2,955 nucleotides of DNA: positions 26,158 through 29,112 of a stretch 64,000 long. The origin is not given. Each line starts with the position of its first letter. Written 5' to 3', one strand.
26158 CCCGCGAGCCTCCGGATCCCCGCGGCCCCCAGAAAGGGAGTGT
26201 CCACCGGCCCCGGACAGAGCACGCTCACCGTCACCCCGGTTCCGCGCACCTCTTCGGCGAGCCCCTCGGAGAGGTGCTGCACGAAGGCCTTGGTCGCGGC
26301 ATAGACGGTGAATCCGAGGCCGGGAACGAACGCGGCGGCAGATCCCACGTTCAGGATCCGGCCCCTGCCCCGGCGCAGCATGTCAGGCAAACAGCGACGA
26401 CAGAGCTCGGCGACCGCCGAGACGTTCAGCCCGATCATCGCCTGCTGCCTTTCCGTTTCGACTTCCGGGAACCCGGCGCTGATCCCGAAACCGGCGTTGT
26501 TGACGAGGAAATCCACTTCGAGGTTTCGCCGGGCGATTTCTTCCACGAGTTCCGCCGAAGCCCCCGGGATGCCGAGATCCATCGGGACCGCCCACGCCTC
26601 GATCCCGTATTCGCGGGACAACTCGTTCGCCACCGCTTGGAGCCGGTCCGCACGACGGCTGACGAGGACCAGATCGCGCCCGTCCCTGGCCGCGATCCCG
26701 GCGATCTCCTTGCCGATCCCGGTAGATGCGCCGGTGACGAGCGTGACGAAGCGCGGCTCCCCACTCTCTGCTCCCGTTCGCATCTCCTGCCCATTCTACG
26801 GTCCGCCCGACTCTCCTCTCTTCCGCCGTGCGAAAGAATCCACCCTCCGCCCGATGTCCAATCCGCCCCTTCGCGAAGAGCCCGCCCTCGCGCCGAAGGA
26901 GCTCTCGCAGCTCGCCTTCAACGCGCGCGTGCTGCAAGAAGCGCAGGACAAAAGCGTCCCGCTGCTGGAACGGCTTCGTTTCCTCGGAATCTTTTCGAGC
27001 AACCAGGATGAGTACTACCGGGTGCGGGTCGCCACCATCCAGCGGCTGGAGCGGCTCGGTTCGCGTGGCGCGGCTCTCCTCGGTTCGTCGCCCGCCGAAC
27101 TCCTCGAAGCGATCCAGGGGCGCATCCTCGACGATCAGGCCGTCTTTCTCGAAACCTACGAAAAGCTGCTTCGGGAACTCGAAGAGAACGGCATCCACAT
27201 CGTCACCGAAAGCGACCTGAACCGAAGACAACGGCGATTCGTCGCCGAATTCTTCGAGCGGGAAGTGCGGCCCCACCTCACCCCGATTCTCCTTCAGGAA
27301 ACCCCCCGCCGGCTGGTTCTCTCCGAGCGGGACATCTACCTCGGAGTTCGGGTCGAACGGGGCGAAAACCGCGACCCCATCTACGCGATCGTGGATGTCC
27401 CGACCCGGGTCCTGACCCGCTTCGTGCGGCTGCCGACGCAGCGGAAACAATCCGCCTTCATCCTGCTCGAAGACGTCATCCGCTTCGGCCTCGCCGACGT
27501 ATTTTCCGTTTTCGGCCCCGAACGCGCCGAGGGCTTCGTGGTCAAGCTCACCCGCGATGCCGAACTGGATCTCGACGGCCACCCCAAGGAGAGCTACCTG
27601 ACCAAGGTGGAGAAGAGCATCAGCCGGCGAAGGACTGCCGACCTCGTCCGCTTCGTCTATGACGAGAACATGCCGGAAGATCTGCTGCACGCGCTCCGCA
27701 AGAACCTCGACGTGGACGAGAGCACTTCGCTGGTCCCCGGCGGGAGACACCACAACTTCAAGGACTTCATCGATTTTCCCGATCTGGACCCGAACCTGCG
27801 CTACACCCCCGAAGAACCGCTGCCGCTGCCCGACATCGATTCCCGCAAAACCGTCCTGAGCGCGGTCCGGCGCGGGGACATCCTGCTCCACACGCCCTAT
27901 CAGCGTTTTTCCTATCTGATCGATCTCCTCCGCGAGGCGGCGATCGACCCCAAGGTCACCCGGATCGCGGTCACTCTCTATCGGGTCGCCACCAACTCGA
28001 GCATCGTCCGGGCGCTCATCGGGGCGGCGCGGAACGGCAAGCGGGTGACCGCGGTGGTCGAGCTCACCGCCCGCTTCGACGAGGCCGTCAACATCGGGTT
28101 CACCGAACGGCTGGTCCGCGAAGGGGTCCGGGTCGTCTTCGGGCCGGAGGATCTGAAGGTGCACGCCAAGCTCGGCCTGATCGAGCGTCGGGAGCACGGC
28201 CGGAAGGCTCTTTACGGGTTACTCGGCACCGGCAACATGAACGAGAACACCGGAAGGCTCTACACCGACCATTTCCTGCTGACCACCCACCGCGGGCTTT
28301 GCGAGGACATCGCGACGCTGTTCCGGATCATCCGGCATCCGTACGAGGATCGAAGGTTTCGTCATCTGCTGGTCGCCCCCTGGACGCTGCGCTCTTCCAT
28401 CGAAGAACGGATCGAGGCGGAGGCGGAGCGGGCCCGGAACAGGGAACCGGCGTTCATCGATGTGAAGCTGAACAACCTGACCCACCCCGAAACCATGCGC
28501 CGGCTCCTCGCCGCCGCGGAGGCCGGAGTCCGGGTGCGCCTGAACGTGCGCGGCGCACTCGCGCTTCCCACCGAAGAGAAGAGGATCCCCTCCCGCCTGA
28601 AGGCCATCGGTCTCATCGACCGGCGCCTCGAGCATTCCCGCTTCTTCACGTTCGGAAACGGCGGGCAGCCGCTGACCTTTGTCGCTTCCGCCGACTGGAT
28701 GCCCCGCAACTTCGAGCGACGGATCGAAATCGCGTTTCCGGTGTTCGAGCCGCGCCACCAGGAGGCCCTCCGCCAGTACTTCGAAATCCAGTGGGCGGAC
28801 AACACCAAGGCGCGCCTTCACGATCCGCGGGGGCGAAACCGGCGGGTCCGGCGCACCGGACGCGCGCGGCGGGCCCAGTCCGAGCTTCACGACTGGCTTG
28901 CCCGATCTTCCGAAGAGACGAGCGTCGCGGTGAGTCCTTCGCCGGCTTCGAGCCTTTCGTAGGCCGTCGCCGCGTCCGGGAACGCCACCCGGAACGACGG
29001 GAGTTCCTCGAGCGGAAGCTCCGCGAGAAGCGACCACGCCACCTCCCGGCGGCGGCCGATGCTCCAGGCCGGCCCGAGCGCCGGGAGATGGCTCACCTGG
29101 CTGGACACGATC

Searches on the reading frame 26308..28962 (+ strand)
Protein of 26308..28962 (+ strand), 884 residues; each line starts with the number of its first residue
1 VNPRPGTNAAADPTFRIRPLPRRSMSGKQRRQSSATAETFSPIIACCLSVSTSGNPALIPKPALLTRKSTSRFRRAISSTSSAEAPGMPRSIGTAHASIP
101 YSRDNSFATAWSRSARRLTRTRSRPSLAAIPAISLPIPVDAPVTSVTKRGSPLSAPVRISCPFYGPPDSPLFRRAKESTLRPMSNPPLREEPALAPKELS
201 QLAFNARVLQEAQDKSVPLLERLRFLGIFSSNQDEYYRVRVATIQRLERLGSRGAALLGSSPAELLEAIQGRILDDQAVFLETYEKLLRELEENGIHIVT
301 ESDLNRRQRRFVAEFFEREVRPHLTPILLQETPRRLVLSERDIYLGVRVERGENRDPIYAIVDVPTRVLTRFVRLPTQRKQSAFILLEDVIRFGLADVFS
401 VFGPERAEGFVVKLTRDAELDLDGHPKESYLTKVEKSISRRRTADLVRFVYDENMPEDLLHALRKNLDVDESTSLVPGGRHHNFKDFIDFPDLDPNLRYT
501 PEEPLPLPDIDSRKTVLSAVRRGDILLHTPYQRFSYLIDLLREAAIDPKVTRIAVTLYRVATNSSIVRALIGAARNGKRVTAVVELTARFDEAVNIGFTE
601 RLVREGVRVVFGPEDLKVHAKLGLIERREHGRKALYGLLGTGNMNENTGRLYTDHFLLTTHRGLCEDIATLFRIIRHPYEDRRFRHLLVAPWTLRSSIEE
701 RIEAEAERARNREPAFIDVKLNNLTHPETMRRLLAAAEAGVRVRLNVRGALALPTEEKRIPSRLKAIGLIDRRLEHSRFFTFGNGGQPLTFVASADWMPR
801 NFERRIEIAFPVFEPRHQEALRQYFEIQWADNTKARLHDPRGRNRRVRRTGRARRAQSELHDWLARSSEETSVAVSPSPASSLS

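Call 14: search_protein_families(library=pfam, proteins=[window:26308-28962:+], max_evalue=0.0001)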
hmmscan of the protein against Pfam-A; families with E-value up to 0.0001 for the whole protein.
window:26308-28962:+ (884 aa): 5 families
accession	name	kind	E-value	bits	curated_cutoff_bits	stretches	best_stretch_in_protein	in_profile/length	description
PF17941.7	PP_kinase_C_1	-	1.4e-60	204.1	25.7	1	516-679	2-165/167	Polyphosphate kinase C-terminal domain 1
PF13090.12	PP_kinase_C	-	5.4e-46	156.6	25.8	1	687-853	1-167/172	Polyphosphate kinase C-terminal domain 2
PF02503.22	PP_kinase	-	8.7e-43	146.6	31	1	308-490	2-183/183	Polyphosphate kinase middle domain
PF13089.11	PP_kinase_N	-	2.2e-28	99.1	23.8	1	197-299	4-107/107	Polyphosphate kinase N-terminal domain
PF13091.12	PLDc_2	-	3.4e-12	46.8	27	1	551-672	10-128/132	PLD-like domain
